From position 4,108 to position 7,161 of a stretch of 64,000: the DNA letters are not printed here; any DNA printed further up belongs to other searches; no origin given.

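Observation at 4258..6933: Unusual fusion enzyme: CCR-like enoyl reductase + partial second MDR half + enoyl-CoA hydratase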

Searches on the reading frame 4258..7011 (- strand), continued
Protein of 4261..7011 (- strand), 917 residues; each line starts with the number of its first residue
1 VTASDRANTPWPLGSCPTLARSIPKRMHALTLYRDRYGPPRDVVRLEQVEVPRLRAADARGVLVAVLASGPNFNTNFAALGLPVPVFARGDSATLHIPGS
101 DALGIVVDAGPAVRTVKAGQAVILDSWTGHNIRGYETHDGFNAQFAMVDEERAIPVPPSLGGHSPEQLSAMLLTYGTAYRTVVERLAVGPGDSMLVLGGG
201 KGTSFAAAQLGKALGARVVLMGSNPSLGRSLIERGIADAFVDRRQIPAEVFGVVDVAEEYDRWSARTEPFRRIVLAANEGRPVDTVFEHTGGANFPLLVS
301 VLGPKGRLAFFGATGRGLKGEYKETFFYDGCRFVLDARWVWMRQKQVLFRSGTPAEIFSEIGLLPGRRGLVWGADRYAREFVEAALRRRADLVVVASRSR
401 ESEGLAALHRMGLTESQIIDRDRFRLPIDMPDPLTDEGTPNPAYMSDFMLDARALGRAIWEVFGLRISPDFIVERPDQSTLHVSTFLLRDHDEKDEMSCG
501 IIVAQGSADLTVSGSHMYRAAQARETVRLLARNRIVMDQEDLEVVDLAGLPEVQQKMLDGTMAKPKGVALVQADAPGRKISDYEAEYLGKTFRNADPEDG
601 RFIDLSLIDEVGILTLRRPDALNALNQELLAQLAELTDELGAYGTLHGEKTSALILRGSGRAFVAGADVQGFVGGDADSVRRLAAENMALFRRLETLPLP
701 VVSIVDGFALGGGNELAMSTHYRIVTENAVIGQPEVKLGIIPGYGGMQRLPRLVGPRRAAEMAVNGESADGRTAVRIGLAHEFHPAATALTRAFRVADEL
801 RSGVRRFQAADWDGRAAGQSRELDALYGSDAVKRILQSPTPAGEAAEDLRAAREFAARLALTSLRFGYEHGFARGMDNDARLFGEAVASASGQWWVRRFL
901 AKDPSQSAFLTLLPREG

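Call 70: search_solved_structures(query=A2, max_evalue=1e-10, show_alignments=2)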
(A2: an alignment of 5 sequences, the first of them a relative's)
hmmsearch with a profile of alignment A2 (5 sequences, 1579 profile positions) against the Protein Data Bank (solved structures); distinct sequences matched with E-value up to 1e-10: 180 (the best 60 are shown).
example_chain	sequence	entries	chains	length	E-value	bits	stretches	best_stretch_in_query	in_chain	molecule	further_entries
8hjw_A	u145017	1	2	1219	1.4e-25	91.9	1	1083-1301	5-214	Short-chain dehydrogenase/reductase SDR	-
4jig_A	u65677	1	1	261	3.6e-23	84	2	527-679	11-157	Dehydrogenase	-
2ew8_A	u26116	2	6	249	5.6e-22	80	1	529-734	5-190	(S)-1-Phenylethanol dehydrogenase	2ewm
8hi4_A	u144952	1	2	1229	6.6e-22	79.8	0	1086-1298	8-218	Short-chain dehydrogenase/reductase SDR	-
4dyv_A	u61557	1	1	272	1.1e-21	79.1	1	530-680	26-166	Short-chain dehydrogenase/reductase SDR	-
4dry_A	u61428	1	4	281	1.1e-20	75.7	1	530-679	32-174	3-oxoacyl-[acyl-carrier-protein] reductase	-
3imf_A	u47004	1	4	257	1.3e-20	75.5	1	528-681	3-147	Short chain dehydrogenase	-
6k8v_A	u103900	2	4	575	1.7e-20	75.1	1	1069-1301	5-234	NAD-dependent epimerase/dehydratase:Short-chain dehydrogenase/reductase SDR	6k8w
1iy8_A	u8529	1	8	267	7.8e-20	72.9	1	525-672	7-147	LEVODIONE REDUCTASE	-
3ay7_A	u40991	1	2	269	1.5e-19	72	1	518-733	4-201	Glucose 1-dehydrogenase 4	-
3aus_A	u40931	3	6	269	1.5e-19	72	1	518-733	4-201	Glucose 1-dehydrogenase 4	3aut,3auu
3ay6_A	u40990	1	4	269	1.5e-19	72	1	518-733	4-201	Glucose 1-dehydrogenase 4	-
1rwb_A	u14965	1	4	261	1e-18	69.2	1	1141-1294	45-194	Glucose 1-dehydrogenase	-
1g6k_A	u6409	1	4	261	2.4e-18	68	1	529-732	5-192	GLUCOSE 1-DEHYDROGENASE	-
1gee_A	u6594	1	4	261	2.7e-18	67.8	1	1140-1294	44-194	GLUCOSE 1-DEHYDROGENASE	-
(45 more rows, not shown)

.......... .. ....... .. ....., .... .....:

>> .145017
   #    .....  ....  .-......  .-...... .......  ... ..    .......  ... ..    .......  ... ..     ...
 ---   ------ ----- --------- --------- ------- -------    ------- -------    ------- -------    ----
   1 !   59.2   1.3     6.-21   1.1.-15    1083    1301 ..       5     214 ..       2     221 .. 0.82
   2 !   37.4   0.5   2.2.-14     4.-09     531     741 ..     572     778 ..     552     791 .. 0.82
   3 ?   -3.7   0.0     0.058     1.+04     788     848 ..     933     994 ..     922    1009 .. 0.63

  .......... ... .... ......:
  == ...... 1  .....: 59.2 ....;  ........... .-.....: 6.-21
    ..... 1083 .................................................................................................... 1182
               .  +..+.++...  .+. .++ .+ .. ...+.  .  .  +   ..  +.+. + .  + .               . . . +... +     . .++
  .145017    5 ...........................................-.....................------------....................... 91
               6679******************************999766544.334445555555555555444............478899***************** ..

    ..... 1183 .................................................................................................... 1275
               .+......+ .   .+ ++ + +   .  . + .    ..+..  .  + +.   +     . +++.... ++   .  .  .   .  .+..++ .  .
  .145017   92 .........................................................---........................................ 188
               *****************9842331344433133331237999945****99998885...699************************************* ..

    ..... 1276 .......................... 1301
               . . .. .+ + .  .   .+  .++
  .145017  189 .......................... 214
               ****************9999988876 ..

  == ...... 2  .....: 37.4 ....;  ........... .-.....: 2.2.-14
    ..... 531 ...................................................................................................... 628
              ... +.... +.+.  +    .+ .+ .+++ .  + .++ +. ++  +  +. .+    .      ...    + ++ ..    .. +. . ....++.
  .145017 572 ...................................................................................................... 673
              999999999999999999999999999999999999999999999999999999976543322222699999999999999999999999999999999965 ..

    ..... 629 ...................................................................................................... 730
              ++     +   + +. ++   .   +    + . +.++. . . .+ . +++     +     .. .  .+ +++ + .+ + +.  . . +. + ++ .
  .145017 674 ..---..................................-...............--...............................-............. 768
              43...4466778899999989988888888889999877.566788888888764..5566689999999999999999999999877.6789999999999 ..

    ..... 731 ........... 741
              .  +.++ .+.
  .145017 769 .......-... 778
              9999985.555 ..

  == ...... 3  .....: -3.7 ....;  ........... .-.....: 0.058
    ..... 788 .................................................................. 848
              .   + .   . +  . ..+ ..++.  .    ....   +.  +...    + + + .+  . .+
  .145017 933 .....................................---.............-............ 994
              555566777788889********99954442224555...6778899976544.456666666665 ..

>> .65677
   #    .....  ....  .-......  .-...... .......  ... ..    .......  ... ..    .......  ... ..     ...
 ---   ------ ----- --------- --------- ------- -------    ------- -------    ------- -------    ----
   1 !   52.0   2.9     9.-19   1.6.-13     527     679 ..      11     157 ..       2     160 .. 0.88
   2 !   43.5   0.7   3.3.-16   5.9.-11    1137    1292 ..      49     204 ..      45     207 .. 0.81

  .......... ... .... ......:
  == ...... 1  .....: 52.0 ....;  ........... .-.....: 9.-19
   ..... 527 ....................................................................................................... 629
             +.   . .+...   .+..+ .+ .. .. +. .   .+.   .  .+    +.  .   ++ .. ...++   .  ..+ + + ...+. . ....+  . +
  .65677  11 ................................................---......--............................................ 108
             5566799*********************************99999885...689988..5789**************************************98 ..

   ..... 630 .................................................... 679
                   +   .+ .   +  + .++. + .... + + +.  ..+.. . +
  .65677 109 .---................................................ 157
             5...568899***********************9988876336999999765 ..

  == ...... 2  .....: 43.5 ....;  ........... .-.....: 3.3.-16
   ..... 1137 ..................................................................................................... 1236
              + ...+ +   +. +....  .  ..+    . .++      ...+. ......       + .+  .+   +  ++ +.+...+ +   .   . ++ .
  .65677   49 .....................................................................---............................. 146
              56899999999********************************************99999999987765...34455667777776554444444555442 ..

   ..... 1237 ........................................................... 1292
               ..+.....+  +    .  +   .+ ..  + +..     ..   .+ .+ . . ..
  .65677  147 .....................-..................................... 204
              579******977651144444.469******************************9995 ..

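Call 74: find_homologous_proteins(query=L014:4560-9524:+, max_evalue=1e-10)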
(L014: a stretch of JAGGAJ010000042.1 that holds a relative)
Query L014:4560-9524:+ (1655 aa): 102 proteins with E <= 1e-10 among 8000 candidates.
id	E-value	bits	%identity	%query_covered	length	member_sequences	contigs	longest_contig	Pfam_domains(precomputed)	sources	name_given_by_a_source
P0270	0.0e+0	3697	100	100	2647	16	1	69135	PF08659.17,PF00107.33,PF13561.13,PF00378.26,PF00106.32,PF16113.11,PF13602.13,PF08240.18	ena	-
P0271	0.0e+0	3138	84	100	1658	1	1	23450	PF08659.17,PF13561.13,PF00106.32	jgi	-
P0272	0.0e+0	3087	83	100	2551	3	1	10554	PF08659.17,PF00107.33,PF13561.13,PF00378.26,PF00106.32,PF16113.11,PF08240.18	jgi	jgi:enoyl-CoA hydratase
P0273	0.0e+0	3071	83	100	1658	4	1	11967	PF08659.17,PF13561.13,PF00106.32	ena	-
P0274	0.0e+0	3015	81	100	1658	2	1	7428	PF08659.17,PF13561.13,PF00106.32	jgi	jgi:NAD(P)-dependent dehydrogenase (short-subunit alcohol dehydrogenase family)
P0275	0.0e+0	2873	77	100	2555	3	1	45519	PF08659.17,PF00107.33,PF13561.13,PF00378.26,PF00106.32,PF16113.11,PF08240.18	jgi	jgi:enoyl-CoA hydratase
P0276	0.0e+0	2873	78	100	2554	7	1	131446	PF08659.17,PF00107.33,PF13561.13,PF00378.26,PF00106.32,PF16113.11,PF08240.18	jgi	jgi:enoyl-CoA hydratase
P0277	0.0e+0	2870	77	100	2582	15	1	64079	PF08659.17,PF00107.33,PF13561.13,PF00378.26,PF00106.32,PF16113.11,PF08240.18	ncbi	-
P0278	0.0e+0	2870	77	100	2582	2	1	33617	PF08659.17,PF00107.33,PF13561.13,PF00378.26,PF00106.32,PF16113.11,PF08240.18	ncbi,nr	ncbi:MAG: SDR family NAD(P)-dependent oxidoreductase [Deltaproteobacteria bacterium]|nr:SDR family N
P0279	0.0e+0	2868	77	100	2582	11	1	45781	PF08659.17,PF00107.33,PF13561.13,PF00378.26,PF00106.32,PF16113.11,PF08240.18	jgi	-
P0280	0.0e+0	2866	77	100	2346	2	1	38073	PF08659.17,PF00107.33,PF13561.13,PF00378.26,PF00106.32,PF16113.11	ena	-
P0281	0.0e+0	2864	77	100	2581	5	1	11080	PF08659.17,PF00107.33,PF13561.13,PF00378.26,PF00106.32,PF16113.11,PF08240.18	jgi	-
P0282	0.0e+0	2856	76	100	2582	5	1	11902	PF08659.17,PF00107.33,PF13561.13,PF00378.26,PF00106.32,PF16113.11,PF08240.18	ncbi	ncbi:MAG: SDR family NAD(P)-dependent oxidoreductase [Desulfobacteria bacterium]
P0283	0.0e+0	2849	77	100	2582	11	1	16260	PF08659.17,PF00107.33,PF13561.13,PF00378.26,PF00106.32,PF16113.11,PF08240.18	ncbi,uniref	ncbi:SDR family NAD(P)-dependent oxidoreductase [Candidatus Deferrimicrobium sp.]|uniref:SDR family 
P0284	0.0e+0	2838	76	100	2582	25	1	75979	PF08659.17,PF00107.33,PF13561.13,PF00378.26,PF00106.32,PF16113.11,PF08240.18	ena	-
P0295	0.0e+0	2782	75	100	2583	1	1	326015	PF08659.17,PF00107.33,PF13561.13,PF00378.26,PF00106.32,PF16113.11,PF08240.18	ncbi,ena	-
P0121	0.0e+0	2726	74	100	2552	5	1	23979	PF08659.17,PF00107.33,PF13561.13,PF00378.26,PF00106.32,PF16113.11,PF08240.18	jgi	-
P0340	0.0e+0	2124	59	100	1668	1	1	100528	PF08659.17,PF13561.13,PF00106.32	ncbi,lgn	ncbi:MAG: hypothetical protein Kow00128_13090 [Deltaproteobacteria bacterium]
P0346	0.0e+0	2095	59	100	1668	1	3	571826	PF08659.17,PF13561.13,PF00106.32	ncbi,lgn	-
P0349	0.0e+0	2080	59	100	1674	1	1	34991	PF08659.17,PF13561.13,PF00106.32,PF01370.28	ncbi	ncbi:MAG: SDR family NAD(P)-dependent oxidoreductase [Gemmatimonadota bacterium]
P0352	0.0e+0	2051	59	99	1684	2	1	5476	PF08659.17,PF13561.13,PF00106.32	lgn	-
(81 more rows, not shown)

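Call 75: find_encoding_contigs(protein=P0346, flank=10000, max_places=1)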
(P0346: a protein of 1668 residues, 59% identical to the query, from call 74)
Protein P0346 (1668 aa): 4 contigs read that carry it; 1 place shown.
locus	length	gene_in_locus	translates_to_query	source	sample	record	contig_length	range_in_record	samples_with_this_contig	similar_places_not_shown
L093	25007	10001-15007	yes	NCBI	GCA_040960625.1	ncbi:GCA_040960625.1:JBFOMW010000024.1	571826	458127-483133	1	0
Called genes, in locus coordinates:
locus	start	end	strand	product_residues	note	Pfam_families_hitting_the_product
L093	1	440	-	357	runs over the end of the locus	PF04551:GcpE, PF26540:GcpE_C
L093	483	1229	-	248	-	PF02146:SIR2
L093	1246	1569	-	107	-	PF02036:SCP2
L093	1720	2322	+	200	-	PF01121:CoaE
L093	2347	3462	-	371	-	PF05222:AlaDh_PNT_N, PF01262:AlaDh_PNT_C, PF02826:2-Hacid_dh_C (weak), PF03446:NAD_binding_2 (weak)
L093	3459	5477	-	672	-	PF02629:CoA_binding, PF13380:CoA_binding_2, PF13607:Succ_CoA_lig, PF19045:Ligase_CoA_2, PF13549:ATP-grasp_5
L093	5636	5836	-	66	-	PF00313:CSD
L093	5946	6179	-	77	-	-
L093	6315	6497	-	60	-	-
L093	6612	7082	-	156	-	PF03061:4HBT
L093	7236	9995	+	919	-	PF00107:ADH_zinc_N (weak), PF00378:ECH_1, PF16113:ECH_2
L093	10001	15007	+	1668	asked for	PF00106:adh_short, PF08659:KR (weak), PF13561:adh_short_C2, PF00106:adh_short, PF08659:KR (weak), PF13561:adh_short_C2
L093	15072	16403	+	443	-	PF01654:Cyt_bd_oxida_I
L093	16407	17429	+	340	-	PF02322:Cyt_bd_oxida_II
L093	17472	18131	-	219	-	-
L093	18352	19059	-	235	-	PF02463:SMC_N (faint), PF25199:nSTAND_NTPase5 (faint), PF00005:ABC_tran, PF13304:AAA_21 (weak)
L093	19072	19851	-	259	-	PF00005:ABC_tran, PF13304:AAA_21 (faint), PF12399:BCA_ABC_TP_C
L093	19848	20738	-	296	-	PF02653:BPD_transp_2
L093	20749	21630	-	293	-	PF02653:BPD_transp_2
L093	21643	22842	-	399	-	PF13433:Peripla_BP_5, PF13458:Peripla_BP_6, PF01094:ANF_receptor, PF13433:Peripla_BP_5 (weak)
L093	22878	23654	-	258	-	PF01738:DLH, PF12146:Hydrolase_4 (faint), PF00326:Peptidase_S9 (faint)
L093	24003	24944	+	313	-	PF01266:DAO (faint), PF03486:HI0933_like (faint), PF07992:Pyr_redox_2, PF12831:FAD_oxidored (faint), PF13738:Pyr_redox_3, PF00070:Pyr_redox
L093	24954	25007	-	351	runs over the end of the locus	PF21088:MS_channel_1st (weak), PF00924:MS_channel_2nd, PF21082:MS_channel_3rd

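Call 76: find_encoding_contigs(protein=P0295, flank=10000, max_places=1)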
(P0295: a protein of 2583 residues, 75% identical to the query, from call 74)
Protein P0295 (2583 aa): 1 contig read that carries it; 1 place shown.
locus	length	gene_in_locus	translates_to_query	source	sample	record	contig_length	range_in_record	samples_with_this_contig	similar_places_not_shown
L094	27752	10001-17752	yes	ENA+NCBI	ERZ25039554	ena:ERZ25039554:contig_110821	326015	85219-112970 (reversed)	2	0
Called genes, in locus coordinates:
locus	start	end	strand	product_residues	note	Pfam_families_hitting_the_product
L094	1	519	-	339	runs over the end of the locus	PF17963:Big_9 (weak)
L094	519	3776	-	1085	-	PF05567:T4P_PilY1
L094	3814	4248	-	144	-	PF14341:PilX_N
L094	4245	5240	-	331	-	PF07963:N_methyl (weak), PF16074:PilW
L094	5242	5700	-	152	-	PF07963:N_methyl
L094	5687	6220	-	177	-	PF07963:N_methyl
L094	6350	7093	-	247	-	PF02146:SIR2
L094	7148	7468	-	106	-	PF14864:Alkyl_sulf_C (weak), PF02036:SCP2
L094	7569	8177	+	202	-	PF01121:CoaE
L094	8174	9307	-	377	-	PF05222:AlaDh_PNT_N, PF01262:AlaDh_PNT_C, PF02826:2-Hacid_dh_C (weak), PF03446:NAD_binding_2 (weak)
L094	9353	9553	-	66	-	PF00313:CSD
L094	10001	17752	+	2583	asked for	PF08240:ADH_N (weak), PF00107:ADH_zinc_N (weak), PF00378:ECH_1, PF16113:ECH_2, PF00106:adh_short, PF13561:adh_short_C2, PF00106:adh_short, PF13561:adh_short_C2, +1 more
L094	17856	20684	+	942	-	PF00672:HAMP, PF13426:PAS_9, PF00512:HisKA, PF02518:HATPase_c, PF00072:Response_reg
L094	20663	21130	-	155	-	PF04463:2-thiour_desulf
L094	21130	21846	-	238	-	PF00005:ABC_tran, PF13304:AAA_21 (faint)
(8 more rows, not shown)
